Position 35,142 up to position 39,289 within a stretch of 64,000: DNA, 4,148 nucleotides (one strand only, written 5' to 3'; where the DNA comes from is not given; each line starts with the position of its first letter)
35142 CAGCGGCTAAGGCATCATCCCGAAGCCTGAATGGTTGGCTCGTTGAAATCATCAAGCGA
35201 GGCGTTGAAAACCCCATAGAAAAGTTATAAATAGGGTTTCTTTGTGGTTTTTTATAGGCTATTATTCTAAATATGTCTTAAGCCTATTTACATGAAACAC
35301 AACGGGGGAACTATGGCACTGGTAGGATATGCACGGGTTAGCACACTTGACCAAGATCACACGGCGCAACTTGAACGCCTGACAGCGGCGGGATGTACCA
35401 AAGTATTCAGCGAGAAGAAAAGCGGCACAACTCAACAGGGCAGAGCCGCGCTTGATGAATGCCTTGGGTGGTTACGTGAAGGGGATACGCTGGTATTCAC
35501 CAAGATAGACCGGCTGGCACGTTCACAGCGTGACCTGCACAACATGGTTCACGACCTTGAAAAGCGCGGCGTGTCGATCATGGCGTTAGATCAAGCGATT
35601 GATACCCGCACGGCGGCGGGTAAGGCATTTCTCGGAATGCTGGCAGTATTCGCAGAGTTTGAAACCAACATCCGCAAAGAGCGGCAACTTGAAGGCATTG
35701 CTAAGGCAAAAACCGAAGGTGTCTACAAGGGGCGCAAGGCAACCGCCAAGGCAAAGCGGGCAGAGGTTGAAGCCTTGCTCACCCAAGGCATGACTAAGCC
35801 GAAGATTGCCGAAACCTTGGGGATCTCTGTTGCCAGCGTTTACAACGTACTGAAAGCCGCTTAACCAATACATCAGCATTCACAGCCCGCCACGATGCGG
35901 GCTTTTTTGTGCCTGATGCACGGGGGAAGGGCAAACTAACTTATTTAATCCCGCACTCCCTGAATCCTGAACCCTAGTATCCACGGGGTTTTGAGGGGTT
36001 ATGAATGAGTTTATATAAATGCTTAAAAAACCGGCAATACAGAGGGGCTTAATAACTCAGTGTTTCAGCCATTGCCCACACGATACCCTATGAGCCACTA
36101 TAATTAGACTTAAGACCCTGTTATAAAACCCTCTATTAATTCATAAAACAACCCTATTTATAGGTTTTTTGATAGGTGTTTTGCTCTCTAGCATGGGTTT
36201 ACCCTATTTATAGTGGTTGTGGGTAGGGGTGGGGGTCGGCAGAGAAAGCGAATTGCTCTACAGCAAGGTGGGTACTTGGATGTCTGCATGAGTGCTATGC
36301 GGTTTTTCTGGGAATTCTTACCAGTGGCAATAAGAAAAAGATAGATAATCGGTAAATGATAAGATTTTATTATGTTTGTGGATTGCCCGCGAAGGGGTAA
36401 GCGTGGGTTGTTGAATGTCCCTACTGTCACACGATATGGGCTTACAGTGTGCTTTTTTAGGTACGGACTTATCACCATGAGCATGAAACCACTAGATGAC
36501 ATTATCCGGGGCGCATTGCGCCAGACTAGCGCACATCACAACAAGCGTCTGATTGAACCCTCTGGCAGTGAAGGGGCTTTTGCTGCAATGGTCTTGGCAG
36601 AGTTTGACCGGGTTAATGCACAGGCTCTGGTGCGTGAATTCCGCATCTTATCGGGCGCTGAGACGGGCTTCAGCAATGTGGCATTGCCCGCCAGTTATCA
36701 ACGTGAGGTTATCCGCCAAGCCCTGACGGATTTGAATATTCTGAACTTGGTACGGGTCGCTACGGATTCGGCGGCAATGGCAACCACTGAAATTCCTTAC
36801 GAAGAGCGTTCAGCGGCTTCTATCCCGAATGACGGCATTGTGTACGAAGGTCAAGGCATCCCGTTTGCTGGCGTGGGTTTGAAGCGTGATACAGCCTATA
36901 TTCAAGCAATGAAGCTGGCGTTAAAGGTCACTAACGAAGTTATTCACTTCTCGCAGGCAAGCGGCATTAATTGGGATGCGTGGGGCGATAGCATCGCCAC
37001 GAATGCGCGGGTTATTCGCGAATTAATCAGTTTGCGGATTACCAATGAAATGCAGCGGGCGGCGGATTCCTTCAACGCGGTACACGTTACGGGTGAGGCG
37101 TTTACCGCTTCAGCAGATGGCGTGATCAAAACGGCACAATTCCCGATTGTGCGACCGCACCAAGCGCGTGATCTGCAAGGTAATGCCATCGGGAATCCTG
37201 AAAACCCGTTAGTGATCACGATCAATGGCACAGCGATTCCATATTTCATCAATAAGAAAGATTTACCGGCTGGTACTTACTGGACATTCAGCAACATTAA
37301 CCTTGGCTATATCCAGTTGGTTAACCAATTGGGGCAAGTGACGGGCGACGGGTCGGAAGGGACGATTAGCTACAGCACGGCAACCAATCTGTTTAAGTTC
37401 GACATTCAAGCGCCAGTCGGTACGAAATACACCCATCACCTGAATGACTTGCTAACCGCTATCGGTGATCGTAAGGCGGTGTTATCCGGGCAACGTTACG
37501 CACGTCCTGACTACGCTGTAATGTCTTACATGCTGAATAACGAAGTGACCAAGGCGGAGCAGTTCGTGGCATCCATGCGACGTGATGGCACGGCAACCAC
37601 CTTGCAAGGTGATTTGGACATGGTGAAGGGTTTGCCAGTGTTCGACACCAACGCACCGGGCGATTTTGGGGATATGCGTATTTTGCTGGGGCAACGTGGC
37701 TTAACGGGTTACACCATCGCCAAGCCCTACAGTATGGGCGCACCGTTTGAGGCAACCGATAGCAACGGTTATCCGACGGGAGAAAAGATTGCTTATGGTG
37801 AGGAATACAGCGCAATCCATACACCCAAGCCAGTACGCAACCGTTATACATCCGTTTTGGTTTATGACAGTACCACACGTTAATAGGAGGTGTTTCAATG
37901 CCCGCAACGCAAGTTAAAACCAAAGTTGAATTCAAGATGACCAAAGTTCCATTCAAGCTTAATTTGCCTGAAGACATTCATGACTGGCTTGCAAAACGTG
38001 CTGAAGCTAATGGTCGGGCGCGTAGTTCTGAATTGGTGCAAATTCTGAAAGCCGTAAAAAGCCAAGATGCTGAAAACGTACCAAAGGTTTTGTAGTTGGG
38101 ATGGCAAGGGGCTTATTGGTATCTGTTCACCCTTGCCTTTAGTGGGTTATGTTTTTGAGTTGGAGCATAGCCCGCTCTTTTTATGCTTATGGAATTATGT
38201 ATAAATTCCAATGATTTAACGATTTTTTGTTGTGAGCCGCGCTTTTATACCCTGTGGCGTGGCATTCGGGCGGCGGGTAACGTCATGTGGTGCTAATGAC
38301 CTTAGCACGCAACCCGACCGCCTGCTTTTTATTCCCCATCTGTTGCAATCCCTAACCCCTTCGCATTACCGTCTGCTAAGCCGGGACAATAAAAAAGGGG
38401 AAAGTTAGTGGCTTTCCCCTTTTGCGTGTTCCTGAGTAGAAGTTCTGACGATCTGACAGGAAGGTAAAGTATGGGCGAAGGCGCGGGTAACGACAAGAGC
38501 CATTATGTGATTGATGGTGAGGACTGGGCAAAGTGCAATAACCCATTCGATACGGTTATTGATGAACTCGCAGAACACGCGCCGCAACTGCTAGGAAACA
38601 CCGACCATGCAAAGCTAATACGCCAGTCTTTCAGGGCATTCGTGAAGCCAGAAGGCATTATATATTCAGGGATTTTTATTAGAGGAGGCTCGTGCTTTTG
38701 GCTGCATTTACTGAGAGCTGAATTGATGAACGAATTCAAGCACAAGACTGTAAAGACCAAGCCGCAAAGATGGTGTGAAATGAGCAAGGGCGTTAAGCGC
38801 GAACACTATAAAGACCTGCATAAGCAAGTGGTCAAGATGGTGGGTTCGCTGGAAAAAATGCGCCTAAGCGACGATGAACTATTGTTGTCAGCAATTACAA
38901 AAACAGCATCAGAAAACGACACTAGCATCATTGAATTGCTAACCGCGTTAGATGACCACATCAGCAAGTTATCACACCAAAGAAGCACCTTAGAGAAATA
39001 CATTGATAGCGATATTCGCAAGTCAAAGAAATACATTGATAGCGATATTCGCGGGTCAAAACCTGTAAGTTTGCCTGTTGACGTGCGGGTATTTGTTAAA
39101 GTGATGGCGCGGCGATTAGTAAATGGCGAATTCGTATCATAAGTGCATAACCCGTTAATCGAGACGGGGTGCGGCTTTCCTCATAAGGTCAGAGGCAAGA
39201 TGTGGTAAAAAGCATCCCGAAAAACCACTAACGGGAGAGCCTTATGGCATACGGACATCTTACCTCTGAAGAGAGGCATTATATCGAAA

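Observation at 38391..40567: Conserved hairpin-leader-ATG unit fused to unrelated cargo genes in A and B (variable slot)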

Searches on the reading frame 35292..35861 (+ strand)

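Call 13: search_protein_families(library=padloc, max_evalue=0.01, proteins=[window:35292-35861:+])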
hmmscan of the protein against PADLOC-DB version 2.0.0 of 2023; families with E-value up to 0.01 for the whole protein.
window:35292-35861:+ (190 aa): 2 families
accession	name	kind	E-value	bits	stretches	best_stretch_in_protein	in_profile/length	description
PDLC04133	mad1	-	0.0083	14.4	0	166-189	5-28/60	mads_1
PDLC03949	RmrA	-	0.01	12.8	0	79-104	138-163/363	-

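Call 101: search_protein_families(library=pfam, max_evalue=0.001, proteins=[window:35292-35861:+])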
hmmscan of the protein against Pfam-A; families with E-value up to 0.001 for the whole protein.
window:35292-35861:+ (190 aa): 3 families
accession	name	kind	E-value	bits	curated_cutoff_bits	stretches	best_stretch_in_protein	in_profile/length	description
PF00239.26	Resolvase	-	4.3e-41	140.8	23.3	1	11-144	2-144/145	Resolvase, N terminal domain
PF02796.21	HTH_7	-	1.6e-06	28.5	23.8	1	147-189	1-44/45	Helix-turn-helix domain of resolvase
PF13384.12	HTH_23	-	4.6e-05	23.6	24.6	1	154-189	5-40/50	Homeodomain-like domain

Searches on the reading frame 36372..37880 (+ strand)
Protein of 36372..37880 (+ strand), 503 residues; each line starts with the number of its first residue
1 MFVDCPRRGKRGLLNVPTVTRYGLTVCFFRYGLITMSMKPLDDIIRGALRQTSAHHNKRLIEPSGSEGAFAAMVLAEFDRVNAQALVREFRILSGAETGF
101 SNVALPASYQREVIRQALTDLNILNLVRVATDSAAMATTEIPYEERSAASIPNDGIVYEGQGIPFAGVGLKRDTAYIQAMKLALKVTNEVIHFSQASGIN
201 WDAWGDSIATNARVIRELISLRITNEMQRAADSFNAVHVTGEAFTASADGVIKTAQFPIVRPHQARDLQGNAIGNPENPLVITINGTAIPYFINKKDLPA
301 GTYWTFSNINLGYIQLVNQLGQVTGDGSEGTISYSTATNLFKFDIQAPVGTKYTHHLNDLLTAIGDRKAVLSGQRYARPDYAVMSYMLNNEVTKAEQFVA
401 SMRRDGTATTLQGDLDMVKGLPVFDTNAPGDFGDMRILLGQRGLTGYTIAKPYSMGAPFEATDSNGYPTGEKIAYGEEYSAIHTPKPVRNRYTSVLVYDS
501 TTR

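Call 10: search_protein_families(library=pfam, max_evalue=0.01, proteins=[window:36372-37880:+])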
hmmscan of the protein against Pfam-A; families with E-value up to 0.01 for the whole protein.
window:36372-37880:+ (503 aa): 0 families

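Call 11: search_protein_families(library=phrogs, max_evalue=0.01, proteins=[window:36372-37880:+])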
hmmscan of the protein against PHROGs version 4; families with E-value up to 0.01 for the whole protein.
window:36372-37880:+ (503 aa): 1 family
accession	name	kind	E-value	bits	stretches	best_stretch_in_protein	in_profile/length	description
phrog_22848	-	unknown function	2.1e-14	53.6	2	328-485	807-969/991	-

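Call 13: search_protein_families(library=padloc, max_evalue=0.01, proteins=[window:36372-37880:+])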
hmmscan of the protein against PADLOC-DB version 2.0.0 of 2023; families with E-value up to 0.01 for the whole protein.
window:36372-37880:+ (503 aa): 0 families

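Call 84: search_protein_families(library=ncbifam, max_evalue=0.01, proteins=[window:36372-37880:+])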
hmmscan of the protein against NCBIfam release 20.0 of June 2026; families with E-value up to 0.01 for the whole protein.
window:36372-37880:+ (503 aa): 0 families

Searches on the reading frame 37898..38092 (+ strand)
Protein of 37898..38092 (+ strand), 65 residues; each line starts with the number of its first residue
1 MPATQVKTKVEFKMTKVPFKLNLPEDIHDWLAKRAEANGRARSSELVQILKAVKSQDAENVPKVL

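Call 10: search_protein_families(library=pfam, max_evalue=0.01, proteins=[window:37898-38092:+])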
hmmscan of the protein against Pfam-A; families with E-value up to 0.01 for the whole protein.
window:37898-38092:+ (65 aa): 2 families
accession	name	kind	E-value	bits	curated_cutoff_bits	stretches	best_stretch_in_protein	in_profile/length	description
PF03869.20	Arc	-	6.5e-08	32.7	20.4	1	19-52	7-40/50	Arc-like DNA binding domain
PF22513.2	FitA-like_RHH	-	1e-05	25.8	27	1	22-52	7-37/39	Antitoxin FitA-like, ribbon-helix-helix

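Call 11: search_protein_families(library=phrogs, max_evalue=0.01, proteins=[window:37898-38092:+])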
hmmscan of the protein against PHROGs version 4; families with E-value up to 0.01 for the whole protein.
window:37898-38092:+ (65 aa): 8 families
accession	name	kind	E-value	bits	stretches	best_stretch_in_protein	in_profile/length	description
phrog_1287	-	unknown function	1.1e-08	36.6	1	18-52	11-45/115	-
phrog_795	-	other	1.8e-07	32.5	1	11-57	12-58/116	partition protein ATPase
phrog_3178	-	transcription regulation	5.6e-07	30.9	1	19-61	12-55/125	Arc-like DNA binding domain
phrog_7906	-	transcription regulation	2.3e-06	29.3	1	16-58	9-52/111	Arc-like transcriptional regulator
phrog_582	-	transcription regulation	0.001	20.3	1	5-55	46-96/105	Arc-like repressor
phrog_228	-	transcription regulation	0.0018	19.1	1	13-59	7-53/251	Arc-like repressor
phrog_30599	-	transcription regulation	0.0024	19.4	1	9-53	3-47/100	transcriptional regulator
phrog_2685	-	other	0.0068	17.8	1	18-53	20-55/161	partition protein ATPase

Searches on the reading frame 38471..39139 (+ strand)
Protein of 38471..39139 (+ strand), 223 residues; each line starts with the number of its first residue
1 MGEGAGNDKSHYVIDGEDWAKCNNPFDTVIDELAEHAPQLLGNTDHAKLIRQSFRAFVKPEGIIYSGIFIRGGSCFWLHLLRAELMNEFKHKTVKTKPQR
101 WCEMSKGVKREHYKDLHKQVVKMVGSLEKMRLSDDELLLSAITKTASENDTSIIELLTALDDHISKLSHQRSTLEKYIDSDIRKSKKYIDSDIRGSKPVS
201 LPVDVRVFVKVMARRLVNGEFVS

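Call 34: search_protein_representatives(protein=window:38471-39139:+)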
Query: 223 residues. Proteins with E-value up to 0.001 (for the whole library): 4; up to 1e-10: 4; up to 1e-30: 3. The best 4 are listed.
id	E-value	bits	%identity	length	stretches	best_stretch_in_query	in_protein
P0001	1.2e-145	498.9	100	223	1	1-223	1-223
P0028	7.7e-46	172.7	48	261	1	1-219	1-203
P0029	2.2e-45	171.2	48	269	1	1-218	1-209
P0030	5.0e-16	75.3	38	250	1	44-218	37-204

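Call 36: find_encoding_contigs(protein=P0028, flank=10000, max_places=3)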
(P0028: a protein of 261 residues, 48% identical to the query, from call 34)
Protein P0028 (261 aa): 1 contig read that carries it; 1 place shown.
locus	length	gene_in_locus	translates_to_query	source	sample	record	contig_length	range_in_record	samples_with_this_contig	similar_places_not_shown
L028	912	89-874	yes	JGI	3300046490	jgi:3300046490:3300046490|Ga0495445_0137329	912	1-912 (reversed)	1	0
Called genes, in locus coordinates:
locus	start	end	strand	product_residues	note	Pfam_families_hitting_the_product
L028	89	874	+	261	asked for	-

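Call 37: find_encoding_contigs(protein=P0029, flank=10000, max_places=3)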
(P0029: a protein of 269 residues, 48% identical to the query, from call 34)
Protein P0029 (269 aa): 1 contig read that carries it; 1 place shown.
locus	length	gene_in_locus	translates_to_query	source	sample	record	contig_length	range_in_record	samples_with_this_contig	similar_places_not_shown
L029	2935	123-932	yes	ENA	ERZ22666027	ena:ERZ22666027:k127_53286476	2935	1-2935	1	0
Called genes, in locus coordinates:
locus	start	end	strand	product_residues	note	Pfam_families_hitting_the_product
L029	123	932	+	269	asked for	-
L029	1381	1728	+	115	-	-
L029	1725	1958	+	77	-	-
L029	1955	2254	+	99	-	PF12728:HTH_17 (weak)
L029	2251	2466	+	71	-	-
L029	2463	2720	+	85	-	-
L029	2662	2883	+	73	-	-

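Call 38: find_encoding_contigs(protein=P0030, flank=10000, max_places=3)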
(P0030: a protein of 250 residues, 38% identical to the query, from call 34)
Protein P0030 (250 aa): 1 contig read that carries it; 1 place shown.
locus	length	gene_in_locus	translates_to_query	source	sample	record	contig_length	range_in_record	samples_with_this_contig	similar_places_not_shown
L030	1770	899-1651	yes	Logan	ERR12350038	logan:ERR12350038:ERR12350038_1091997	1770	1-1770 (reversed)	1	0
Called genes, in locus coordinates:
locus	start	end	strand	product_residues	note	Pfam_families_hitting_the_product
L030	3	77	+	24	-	?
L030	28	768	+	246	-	PF00574:CLP_protease, PF01972:SDH_protease (faint)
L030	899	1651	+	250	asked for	-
